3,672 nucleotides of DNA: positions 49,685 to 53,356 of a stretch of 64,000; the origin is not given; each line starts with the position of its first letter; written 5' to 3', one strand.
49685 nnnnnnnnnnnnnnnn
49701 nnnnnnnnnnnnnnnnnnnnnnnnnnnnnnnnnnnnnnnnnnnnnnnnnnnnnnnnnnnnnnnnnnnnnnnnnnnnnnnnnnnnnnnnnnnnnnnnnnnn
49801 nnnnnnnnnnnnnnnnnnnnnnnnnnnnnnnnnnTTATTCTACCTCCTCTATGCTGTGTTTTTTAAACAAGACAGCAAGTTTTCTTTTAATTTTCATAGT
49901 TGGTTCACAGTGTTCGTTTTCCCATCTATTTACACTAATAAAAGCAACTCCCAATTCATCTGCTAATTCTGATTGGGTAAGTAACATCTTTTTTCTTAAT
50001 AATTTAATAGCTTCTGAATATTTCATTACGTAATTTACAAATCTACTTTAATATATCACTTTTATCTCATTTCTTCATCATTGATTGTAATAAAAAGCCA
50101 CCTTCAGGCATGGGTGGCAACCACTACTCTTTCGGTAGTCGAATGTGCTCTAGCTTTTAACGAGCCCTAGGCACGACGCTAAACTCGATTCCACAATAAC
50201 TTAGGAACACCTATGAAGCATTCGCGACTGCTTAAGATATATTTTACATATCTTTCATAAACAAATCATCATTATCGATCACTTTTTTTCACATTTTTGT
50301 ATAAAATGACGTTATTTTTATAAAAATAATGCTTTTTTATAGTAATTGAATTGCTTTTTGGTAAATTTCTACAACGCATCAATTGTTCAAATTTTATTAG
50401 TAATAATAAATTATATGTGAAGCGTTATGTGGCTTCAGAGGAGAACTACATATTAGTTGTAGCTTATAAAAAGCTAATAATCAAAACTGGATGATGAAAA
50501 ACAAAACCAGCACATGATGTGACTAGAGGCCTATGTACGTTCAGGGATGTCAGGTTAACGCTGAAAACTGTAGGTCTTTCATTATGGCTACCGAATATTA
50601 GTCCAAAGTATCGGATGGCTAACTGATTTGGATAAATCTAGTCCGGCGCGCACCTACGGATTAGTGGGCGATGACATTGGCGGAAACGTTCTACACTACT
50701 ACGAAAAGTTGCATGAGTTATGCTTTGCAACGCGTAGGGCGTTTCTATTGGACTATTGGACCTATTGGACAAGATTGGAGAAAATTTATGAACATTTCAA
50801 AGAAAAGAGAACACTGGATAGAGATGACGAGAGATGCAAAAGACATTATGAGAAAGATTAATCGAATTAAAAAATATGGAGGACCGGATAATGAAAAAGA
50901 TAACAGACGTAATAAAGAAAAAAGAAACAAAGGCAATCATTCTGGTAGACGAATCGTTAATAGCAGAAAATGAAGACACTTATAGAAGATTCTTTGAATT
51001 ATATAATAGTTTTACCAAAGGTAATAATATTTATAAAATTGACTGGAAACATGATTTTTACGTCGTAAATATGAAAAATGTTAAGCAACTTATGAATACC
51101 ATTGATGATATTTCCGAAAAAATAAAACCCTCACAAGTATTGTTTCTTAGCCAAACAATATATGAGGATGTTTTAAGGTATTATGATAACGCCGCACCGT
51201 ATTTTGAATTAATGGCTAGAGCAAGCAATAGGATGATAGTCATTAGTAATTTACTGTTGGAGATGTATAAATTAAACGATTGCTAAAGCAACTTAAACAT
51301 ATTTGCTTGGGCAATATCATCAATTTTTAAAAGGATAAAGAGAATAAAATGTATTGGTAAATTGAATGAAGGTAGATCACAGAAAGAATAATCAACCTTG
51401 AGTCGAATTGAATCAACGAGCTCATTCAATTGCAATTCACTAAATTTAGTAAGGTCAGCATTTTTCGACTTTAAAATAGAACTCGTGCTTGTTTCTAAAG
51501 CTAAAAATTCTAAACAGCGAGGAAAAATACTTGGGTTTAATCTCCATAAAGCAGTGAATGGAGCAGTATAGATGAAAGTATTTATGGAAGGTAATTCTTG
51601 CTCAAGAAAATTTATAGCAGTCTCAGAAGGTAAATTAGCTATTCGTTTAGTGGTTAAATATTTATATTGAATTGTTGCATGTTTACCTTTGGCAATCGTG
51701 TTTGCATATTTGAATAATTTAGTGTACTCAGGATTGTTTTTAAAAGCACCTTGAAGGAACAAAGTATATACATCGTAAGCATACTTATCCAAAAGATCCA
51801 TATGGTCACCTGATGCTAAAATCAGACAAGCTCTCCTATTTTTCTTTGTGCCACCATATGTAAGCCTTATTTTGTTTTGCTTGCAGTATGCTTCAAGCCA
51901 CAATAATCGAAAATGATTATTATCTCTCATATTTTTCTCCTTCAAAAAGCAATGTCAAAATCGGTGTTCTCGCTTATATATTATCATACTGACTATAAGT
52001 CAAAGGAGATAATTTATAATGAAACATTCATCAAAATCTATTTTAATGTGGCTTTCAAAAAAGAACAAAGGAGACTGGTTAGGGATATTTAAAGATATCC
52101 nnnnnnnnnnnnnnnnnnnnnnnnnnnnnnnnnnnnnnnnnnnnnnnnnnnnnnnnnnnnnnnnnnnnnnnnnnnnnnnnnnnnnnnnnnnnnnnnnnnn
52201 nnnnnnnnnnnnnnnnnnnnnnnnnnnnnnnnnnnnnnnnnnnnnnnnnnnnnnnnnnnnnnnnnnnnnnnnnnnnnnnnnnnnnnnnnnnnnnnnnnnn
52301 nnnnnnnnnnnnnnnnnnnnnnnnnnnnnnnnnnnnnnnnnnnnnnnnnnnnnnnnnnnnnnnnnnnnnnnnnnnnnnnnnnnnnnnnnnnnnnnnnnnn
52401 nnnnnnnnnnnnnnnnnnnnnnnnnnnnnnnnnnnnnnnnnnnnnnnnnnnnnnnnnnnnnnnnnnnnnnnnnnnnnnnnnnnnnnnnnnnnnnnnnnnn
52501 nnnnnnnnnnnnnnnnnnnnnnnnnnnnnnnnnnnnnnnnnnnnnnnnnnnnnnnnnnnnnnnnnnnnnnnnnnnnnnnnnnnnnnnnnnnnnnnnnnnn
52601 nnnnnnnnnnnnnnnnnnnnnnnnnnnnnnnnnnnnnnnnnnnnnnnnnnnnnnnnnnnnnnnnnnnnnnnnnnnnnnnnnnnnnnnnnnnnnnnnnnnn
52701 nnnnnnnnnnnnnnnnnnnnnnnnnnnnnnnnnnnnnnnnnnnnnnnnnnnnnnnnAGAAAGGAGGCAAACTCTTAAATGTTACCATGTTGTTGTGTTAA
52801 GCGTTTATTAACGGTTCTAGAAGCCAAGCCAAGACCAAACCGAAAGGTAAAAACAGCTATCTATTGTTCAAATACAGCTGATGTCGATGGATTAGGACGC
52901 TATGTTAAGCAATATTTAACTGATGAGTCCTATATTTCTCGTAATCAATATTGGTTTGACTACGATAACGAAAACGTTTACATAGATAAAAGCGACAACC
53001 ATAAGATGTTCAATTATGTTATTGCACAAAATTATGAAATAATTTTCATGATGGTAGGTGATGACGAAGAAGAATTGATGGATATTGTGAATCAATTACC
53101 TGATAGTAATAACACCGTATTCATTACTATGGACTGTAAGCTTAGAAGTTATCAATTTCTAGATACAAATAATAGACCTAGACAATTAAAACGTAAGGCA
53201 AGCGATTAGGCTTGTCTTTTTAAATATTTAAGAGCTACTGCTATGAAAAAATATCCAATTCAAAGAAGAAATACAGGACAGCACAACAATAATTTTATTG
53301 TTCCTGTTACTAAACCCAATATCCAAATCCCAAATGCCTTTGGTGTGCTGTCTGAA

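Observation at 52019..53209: DprA/SLOG-like Rossmann protein with an uncharacterised partner inside the island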

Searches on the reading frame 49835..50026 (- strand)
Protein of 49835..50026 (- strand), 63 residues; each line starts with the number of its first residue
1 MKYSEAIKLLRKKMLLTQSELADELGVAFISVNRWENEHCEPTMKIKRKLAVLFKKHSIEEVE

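Call 8: search_protein_families(library=phrogs, proteins=[window:49835-50026:-], max_evalue=0.01)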
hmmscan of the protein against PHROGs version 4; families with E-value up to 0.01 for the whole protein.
window:49835-50026:- (63 aa): 18 families
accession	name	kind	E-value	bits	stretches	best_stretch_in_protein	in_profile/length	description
phrog_2104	-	unknown function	7.6e-09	36.7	1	5-56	42-93/103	-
phrog_8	-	transcription regulation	2.1e-08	35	1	4-54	78-128/346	transcriptional regulator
phrog_7950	-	transcription regulation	2.3e-06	28.6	1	5-41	10-49/68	transcriptional repressor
phrog_1373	-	transcription regulation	2.5e-06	28.6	1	5-55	66-116/166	transcriptional regulator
phrog_2439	-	transcription regulation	2.7e-06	27.5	1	4-52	9-57/367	transcriptional regulator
phrog_4836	-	transcription regulation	5.8e-06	27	1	6-45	79-118/194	CII-like regulator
phrog_3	-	transcription regulation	7.1e-06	27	1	1-56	87-139/430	transcriptional repressor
phrog_37751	-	unknown function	2.8e-05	24.8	1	2-47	152-200/205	-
phrog_147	-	transcription regulation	0.00011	23.5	1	1-57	3-62/100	transcriptional regulator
phrog_2967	-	transcription regulation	0.00013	22.6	1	3-51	11-59/225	transcriptional regulator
phrog_4779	-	transcription regulation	0.00017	23.1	1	1-46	1-46/98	transcriptional regulator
phrog_6962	-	unknown function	0.00019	22.7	1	7-44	6-43/73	-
phrog_5119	-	unknown function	0.00041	21.2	1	5-57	56-108/152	-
phrog_191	-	transcription regulation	0.0016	19.7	1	9-62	17-74/106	CII-like transcriptional activator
phrog_2328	-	transcription regulation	0.0016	19.2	1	7-52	20-65/128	transcriptional repressor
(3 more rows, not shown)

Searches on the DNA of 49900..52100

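Call 24: search_rna_families(source=window, start=49900, end=52100, threshold=evalue, max_evalue=1, show_alignments=2)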
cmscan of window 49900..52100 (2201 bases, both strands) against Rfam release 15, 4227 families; matches with E-value up to 1: 2.
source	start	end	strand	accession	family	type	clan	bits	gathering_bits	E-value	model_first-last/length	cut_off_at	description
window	50317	50378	-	RF02350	psRNA6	Gene; sRNA;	-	20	60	0.0063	1-333/333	no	Nitrosomonas sRNA psRNA6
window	51884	51927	+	RF02182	ST7-AS2_2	Gene; lncRNA;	-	17.8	45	0.33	1-47/47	no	ST7 antisense RNA 2 conserved region 2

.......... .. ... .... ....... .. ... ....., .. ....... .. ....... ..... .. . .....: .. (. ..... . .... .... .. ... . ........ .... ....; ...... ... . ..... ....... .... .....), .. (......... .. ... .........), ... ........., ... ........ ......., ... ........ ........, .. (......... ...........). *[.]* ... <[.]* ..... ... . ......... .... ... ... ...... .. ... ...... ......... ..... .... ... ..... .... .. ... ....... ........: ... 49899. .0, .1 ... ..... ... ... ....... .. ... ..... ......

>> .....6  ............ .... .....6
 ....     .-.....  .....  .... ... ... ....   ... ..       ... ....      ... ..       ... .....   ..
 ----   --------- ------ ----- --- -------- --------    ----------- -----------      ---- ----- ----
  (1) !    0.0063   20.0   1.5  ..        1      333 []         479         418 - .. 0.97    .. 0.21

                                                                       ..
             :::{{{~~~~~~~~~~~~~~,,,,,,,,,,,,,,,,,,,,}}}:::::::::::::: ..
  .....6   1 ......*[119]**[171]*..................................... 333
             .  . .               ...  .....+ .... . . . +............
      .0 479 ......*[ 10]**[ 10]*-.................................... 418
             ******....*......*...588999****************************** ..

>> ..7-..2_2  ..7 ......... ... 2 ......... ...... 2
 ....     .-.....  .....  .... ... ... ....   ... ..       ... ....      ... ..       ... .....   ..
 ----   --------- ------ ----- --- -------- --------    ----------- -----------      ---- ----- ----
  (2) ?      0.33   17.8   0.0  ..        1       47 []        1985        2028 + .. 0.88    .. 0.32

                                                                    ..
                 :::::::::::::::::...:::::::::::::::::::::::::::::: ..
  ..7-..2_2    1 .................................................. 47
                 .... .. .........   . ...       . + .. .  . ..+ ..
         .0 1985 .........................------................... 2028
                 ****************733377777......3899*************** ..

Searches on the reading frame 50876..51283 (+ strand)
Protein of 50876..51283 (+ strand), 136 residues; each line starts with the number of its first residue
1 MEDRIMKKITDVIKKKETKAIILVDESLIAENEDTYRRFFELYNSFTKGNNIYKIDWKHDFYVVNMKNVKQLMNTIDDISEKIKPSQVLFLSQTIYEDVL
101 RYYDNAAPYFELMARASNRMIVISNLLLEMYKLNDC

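Call 3: search_protein_families(library=pfam, proteins=[window:50876-51283:+], max_evalue=1)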
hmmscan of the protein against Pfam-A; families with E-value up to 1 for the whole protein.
window:50876-51283:+ (136 aa): 2 families
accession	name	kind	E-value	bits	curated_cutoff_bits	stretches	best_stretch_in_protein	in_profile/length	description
PF10898.13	DUF2716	-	0.13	12.9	24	1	42-70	67-95/141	Protein of unknown function (DUF2716)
PF09625.15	VP9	-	0.14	12.8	27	1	28-73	9-51/79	VP9 protein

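Call 4: search_protein_families(library=ncbifam, proteins=[window:50876-51283:+], max_evalue=1)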
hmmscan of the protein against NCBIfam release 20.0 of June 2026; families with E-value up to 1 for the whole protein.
window:50876-51283:+ (136 aa): 0 families

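Call 8: search_protein_families(library=phrogs, proteins=[window:50876-51283:+], max_evalue=0.01)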
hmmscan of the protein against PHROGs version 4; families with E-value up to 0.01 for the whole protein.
window:50876-51283:+ (136 aa): 0 families

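Call 9: search_protein_families(library=padloc, proteins=[window:50876-51283:+], max_evalue=0.01)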
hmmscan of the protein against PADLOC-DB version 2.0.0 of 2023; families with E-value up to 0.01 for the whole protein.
window:50876-51283:+ (136 aa): 0 families

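Call 80: search_protein_families(library=pfam, proteins=[window:50891-51283:+], max_evalue=1)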
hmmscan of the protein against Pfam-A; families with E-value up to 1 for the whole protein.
window:50891-51283:+ (131 aa): 2 families
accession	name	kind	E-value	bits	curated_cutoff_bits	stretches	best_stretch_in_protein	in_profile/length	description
PF09625.15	VP9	-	0.13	12.9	27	1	23-68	9-51/79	VP9 protein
PF10898.13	DUF2716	-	0.14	12.8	24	1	37-65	67-95/141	Protein of unknown function (DUF2716)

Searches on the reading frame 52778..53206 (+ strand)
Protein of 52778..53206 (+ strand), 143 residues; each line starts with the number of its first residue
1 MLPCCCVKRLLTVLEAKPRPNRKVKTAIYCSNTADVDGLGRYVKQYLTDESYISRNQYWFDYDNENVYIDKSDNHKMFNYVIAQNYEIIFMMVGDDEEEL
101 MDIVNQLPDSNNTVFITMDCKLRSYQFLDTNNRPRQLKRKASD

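Call 3: search_protein_families(library=pfam, proteins=[window:52778-53206:+], max_evalue=1)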
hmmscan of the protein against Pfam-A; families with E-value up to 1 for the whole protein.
window:52778-53206:+ (143 aa): 2 families
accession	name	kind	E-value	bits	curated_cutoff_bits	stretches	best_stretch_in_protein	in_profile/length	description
PF02124.21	Marek_A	-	0.11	13.3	24.1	1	86-126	49-89/90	Marek's disease glycoprotein A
PF09651.16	Cas_APE2256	-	0.19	12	24.8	1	9-51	9-50/136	CRISPR-associated protein (Cas_APE2256)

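Call 4: search_protein_families(library=ncbifam, proteins=[window:52778-53206:+], max_evalue=1)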
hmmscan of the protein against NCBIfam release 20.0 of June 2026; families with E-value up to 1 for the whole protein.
window:52778-53206:+ (143 aa): 0 families

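Call 8: search_protein_families(library=phrogs, proteins=[window:52778-53206:+], max_evalue=0.01)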
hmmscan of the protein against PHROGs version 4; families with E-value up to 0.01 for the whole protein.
window:52778-53206:+ (143 aa): 0 families

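Call 9: search_protein_families(library=padloc, proteins=[window:52778-53206:+], max_evalue=0.01)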
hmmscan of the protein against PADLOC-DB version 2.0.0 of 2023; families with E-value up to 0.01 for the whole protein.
window:52778-53206:+ (143 aa): 1 family
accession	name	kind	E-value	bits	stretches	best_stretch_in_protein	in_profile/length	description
PDLC00494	JetB1|JetB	-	0.0096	13.2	0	27-91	60-123/340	DUF4194 domain; MukE-like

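Call 36: search_dna_similar(query=window:52778-53206:+, collection=phages, mode=protein, max_rows=25, max_evalue=0.01)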
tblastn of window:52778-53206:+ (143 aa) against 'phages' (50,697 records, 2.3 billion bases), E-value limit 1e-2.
No match.

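Call 37: find_homologous_proteins(query=window:52778-53206:+, max_evalue=0.01)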
Query window:52778-53206:+ (143 aa): 7 proteins with E <= 0.01 among 12 candidates.
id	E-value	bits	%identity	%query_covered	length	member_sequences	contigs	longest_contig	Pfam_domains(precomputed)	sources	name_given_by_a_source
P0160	7.4e-88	310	94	100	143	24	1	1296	-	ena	-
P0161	1.5e-78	280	85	99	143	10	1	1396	-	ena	-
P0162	7.8e-67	242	71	100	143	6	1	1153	-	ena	-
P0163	2.4e-66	240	75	99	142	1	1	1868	-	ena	-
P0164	3.1e-45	172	59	98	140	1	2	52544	-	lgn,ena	-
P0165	1.5e-44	169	54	99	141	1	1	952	-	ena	-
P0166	8.9e-41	157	54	99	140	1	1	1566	-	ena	-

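Call 38: find_encoding_contigs(protein=P0164, flank=10000, max_places=3)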
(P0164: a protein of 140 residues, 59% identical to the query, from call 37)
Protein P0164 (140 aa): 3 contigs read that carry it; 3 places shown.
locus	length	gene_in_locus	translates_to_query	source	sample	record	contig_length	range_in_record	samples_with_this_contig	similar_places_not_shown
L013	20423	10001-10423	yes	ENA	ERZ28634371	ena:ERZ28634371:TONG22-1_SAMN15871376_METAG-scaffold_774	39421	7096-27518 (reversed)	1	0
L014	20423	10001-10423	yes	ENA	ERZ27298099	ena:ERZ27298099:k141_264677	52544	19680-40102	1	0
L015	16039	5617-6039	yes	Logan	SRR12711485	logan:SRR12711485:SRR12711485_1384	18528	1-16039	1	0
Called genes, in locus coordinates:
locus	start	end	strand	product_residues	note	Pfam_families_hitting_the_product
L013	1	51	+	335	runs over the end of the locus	PF00579:tRNA-synt_1b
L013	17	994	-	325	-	PF00849:PseudoU_synth_2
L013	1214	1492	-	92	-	-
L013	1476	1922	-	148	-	-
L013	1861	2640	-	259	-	PF14386:DUF4417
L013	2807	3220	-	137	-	-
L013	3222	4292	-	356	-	PF01381:HTH_3, PF06114:Peptidase_M78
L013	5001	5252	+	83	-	-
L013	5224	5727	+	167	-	-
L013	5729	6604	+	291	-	-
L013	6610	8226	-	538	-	-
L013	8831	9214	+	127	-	-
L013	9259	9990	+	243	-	PF02481:DNA_processg_A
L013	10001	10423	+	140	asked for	-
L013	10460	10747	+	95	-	-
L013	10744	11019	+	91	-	-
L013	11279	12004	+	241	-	PF00239:Resolvase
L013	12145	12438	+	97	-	-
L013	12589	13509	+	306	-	PF01555:N6_N4_Mtase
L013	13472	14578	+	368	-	PF01555:N6_N4_Mtase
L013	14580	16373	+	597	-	-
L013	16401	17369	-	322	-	PF02899:Phage_int_SAM_1 (weak), PF00589:Phage_integrase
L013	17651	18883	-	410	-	PF06134:RhaA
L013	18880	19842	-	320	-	PF00072:Response_reg, PF02782:FGGY_C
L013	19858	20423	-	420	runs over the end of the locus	PF06580:His_kinase, PF02518:HATPase_c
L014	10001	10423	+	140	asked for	-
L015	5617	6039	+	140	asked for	-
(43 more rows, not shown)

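Call 46: predict_structure(alignment_id=A2)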
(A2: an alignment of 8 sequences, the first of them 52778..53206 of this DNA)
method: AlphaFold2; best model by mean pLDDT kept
length: 143 residues; sequences in the alignment: 8
mean_pLDDT: 67.4   pTM: 0.67
mean pLDDT of the five models: 67.4, 67.4, 65.3, 61.8, 59.2
residues with pLDDT >= 90: 1; 70-90: 65; 50-70: 50; < 50: 27
segments of 3 or more residues with pLDDT < 50: 1-8, 52-56, 131-143
pLDDT, mean of each block of 10 residues (from residue 1): 46 54 78 74 67 52 72 85 85 87 83 76 55 40 36
secondary structure, 60 per line:
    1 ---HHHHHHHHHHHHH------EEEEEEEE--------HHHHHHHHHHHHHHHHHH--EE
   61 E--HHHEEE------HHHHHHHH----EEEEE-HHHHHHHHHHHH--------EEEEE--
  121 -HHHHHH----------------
elements in order: H4-16 E23-30 H39-56 E59-61 E67-69 H76-83 E88-92 H94-105 E114-118 H122-127

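Call 50: fold_search(model_id=the predicted structure, library=pdb)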
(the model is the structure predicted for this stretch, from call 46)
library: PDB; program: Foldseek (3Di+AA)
matches with E <= 10: 835; with E <= 0.001: 0
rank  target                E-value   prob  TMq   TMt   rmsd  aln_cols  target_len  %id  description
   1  3en0_B                6.8e-02  0.60  0.38  0.24   5.6       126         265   15  The Structure of Cyanophycinase (released 2009-07-28)
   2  1d1q_B                1.6e-01  0.28  0.33  0.31  10.7       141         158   12  CRYSTAL STRUCTURE OF A YEAST LOW MOLECULAR WEIGHT PROTEIN TYROSINE PHOSPHATASE (LTP1) COMPLEXED WITH THE SUBSTRATE PNP (released 2000-03-08)
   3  9cmp_A                2.2e-01  0.57  0.46  0.11   5.4       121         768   11  Structure of human Argonaute2-guide-target complex in a fully paired, slicing-competent conformation (released 2024-12-11)
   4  6p6f_B                2.2e-01  0.30  0.37  0.36   6.9       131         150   11  BG505 SOSIP-I53-50NP (released 2019-06-19)
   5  9atc_A                2.2e-01  0.28  0.35  0.20   7.0       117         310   18  ATCASE Y165F MUTANT (released 1999-07-26)
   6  4d1y_A                2.4e-01  0.12  0.26  0.22   9.9       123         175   16  Crystal structure of a putative protease from Bacteroides thetaiotaomicron. (released 2014-10-22)
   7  3nbm                  2.7e-01  0.44  0.36  0.46   4.3        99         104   11  The lactose-specific IIB component domain structure of the phosphoenolpyruvate:carbohydrate phosphotransferase system (P (released 2010-09-08)
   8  9jza_A                2.9e-01  0.28  0.30  0.13   8.4       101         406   17  PfDXR - Mn2+ - NADPH - MAMK218 quaternary complex (released 2025-10-22)
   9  1d1q_A                2.9e-01  0.23  0.34  0.32  10.4       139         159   12  CRYSTAL STRUCTURE OF A YEAST LOW MOLECULAR WEIGHT PROTEIN TYROSINE PHOSPHATASE (LTP1) COMPLEXED WITH THE SUBSTRATE PNP (released 2000-03-08)
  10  9hi5_B                2.9e-01  0.18  0.29  0.22  10.1       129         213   13  Structure of scaffold FI6-focused design_02 (released 2025-12-03)
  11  1d1p_B                3.1e-01  0.16  0.31  0.29  10.4       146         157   12  CRYSTAL STRUCTURE OF A YEAST LOW MOLECULAR WEIGHT PROTEIN TYROSINE PHOSPHATASE (LTP1) (released 2000-03-08)
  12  7fgq                  3.1e-01  0.07  0.22  0.18  12.0       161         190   11  Crystal structure of Thymidylate kinase with TMP and its low-resolution (SAXS) solution structure from Brugia malayi (released 2022-07-27)
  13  4g0o_B                3.3e-01  0.47  0.45  0.47   5.3       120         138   11  Crystal structure of Arabidopsis thaliana AGO5 MID domain (released 2012-07-25)
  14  8k3f_A                3.3e-01  0.13  0.26  0.22  14.2       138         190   12  Crystal structure of the recombination mediator protein RecR from Campylobacter jejuni (released 2023-11-01)
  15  2l82_MODEL_1_A        3.3e-01  0.11  0.26  0.24  10.8       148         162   14  Solution NMR Structure of de novo designed protein, P-loop NTPase fold, Northeast Structural Genomics Consorti (released 2011-02-09)
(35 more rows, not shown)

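Call 66: search_protein_families(library=phrogs, proteins=[L013:5001-5249:+, L013:5224-5724:+, L013:5729-6601:+, L013:6610-8226:-, L013:8831-9211:+, L013:10460-10744:+, L013:12145-12435:+, L013:14580-16370:+, L013:1861-2640:-, L013:2807-3220:-], max_evalue=0.001)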
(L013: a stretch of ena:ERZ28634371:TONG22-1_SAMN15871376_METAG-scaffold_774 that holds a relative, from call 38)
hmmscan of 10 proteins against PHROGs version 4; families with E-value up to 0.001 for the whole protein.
L013:5001-5249:+ (83 aa): 0 families

L013:5224-5724:+ (167 aa): 0 families

L013:5729-6601:+ (291 aa): 0 families

L013:6610-8226:- (538 aa): 0 families

L013:8831-9211:+ (127 aa): 0 families

L013:10460-10744:+ (95 aa): 0 families

L013:12145-12435:+ (97 aa): 0 families

L013:14580-16370:+ (597 aa): 0 families

L013:1861-2640:- (259 aa): 2 families
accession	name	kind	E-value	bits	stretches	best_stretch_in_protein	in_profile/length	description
phrog_8680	-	unknown function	4.8e-32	111.9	1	77-248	44-209/221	-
phrog_940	-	DNA, RNA and nucleotide metabolism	2.5e-22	80.7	1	90-254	199-364/388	nuclease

L013:2807-3220:- (137 aa): 0 families

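Call 80: search_protein_families(library=pfam, proteins=[L013:10460-10744:+, L013:8831-9211:+, L013:12145-12435:+], max_evalue=1)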
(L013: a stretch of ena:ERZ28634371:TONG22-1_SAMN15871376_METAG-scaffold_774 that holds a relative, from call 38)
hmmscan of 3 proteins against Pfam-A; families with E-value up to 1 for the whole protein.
L013:10460-10744:+ (95 aa): 0 families

L013:8831-9211:+ (127 aa): 0 families

L013:12145-12435:+ (97 aa): 0 families
